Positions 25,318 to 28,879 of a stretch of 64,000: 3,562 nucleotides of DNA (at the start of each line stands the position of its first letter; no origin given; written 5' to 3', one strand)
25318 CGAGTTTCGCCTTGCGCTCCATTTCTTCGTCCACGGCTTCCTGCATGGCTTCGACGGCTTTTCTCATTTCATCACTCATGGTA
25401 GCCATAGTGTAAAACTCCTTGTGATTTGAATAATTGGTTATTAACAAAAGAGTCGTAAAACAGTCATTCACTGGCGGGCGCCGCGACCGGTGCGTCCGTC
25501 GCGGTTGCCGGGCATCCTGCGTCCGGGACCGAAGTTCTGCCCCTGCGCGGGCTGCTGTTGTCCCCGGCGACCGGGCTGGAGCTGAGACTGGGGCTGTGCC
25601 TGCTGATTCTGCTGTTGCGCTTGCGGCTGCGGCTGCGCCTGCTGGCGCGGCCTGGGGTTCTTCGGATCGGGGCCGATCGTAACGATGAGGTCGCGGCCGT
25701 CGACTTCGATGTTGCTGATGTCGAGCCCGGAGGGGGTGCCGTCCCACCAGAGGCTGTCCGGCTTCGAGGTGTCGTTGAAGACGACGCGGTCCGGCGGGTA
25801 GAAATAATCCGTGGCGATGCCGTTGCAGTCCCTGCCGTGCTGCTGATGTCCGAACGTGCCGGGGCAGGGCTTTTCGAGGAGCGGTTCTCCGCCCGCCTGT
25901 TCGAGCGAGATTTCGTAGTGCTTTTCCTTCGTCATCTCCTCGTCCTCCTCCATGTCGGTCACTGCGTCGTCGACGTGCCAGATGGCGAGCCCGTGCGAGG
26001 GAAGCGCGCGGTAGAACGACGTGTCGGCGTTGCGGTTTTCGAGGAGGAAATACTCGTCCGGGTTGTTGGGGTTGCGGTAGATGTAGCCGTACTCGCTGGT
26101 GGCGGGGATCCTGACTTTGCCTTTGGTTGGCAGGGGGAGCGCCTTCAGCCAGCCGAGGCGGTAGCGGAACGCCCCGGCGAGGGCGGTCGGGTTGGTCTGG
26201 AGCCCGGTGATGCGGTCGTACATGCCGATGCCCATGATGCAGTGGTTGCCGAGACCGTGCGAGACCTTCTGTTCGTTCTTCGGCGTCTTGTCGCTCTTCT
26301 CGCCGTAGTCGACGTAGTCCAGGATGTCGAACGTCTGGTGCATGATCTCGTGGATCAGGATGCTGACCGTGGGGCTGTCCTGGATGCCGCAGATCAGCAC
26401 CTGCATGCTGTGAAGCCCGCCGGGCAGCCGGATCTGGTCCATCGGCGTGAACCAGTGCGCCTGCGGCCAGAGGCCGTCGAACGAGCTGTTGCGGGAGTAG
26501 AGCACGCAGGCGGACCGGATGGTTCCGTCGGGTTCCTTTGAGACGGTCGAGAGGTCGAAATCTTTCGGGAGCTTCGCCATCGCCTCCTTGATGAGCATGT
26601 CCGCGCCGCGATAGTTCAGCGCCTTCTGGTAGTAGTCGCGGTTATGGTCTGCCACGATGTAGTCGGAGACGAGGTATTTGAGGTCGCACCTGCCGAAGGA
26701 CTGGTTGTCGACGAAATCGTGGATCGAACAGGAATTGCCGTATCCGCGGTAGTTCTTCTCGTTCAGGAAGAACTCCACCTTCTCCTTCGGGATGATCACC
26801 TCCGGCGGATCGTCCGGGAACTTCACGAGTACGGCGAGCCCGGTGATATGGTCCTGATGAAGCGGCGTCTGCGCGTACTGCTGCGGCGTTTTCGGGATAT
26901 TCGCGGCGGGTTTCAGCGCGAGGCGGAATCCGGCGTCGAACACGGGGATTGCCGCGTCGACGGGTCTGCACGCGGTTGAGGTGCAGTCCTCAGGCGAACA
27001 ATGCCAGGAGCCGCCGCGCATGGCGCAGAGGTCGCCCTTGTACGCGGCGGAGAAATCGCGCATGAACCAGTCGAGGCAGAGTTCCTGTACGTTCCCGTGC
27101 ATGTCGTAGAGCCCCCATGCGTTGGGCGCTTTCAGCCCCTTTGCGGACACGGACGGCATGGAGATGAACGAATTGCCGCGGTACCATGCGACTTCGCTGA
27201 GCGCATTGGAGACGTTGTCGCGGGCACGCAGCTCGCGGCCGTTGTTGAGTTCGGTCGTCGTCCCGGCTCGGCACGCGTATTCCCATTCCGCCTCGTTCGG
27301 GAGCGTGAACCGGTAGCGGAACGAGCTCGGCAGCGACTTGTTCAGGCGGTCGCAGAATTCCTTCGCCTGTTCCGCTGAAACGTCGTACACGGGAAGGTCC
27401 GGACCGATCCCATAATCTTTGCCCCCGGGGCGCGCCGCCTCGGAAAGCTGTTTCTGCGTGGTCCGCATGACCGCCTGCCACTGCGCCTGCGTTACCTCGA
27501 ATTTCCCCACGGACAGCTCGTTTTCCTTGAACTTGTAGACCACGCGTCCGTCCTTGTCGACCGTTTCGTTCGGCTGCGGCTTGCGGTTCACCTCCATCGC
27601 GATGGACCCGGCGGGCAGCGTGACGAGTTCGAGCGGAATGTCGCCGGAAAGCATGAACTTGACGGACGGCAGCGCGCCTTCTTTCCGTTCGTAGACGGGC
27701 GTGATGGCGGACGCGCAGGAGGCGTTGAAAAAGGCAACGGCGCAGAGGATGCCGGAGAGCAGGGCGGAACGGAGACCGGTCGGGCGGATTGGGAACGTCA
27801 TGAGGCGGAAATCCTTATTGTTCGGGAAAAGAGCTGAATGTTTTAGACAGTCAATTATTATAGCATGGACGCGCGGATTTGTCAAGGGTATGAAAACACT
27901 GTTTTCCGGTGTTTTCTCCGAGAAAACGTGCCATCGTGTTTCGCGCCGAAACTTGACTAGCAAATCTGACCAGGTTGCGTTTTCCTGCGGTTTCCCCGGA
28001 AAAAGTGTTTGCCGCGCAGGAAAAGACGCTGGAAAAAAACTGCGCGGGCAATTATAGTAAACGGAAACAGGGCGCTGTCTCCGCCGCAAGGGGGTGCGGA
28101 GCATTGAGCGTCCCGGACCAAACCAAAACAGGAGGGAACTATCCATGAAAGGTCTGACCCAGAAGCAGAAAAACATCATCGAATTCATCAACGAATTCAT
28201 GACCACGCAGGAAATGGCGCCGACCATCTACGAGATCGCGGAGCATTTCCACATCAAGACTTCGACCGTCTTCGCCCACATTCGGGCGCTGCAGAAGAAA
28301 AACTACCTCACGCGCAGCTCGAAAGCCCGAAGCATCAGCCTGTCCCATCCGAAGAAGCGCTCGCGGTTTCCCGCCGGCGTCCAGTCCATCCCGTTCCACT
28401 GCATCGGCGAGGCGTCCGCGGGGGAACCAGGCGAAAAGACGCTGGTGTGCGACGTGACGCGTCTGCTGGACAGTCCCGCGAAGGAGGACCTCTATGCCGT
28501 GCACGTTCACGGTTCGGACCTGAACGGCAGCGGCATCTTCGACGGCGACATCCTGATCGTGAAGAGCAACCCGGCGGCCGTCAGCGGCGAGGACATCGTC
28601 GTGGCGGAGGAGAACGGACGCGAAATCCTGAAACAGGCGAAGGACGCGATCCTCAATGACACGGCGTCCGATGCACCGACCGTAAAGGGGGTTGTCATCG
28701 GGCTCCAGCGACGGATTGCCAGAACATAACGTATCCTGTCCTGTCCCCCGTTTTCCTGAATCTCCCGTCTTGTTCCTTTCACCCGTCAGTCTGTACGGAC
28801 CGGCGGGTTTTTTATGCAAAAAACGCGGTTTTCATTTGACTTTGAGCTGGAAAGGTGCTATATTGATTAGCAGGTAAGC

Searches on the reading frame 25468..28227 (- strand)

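Call 37: search_protein_families(library=pfam, proteins=[window:25468-28227:-], max_evalue=0.001)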
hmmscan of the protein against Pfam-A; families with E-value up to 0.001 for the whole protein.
window:25468-28227:- (919 aa): 1 family
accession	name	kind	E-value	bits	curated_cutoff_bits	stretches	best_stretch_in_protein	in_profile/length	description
PF03781.23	FGE-sulfatase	-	8.3e-32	111.3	23.3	1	200-437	4-254/255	Sulfatase-modifying factor enzyme 1-like domain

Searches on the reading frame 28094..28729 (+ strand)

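Call 37: search_protein_families(library=pfam, proteins=[window:28094-28729:+], max_evalue=0.001)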
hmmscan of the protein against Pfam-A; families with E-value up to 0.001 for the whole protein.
window:28094-28729:+ (211 aa): 5 families
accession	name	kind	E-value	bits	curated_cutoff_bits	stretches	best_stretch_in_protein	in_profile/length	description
PF01726.22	LexA_DNA_bind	-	3.9e-14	52.6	23.7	1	18-77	1-61/65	LexA DNA binding domain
PF00717.28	Peptidase_S24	-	1.1e-08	35.2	23.3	1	105-181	4-81/116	Peptidase S24-like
PF01047.28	MarR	-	2.6e-06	27.7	24.6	1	42-77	17-52/59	MarR family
PF21984.2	DnaD_N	-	4.4e-05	24.1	27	1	20-78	13-71/101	DnaD N-terminal domain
PF12802.13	MarR_2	-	0.00064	20.3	27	0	20-75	2-53/61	MarR family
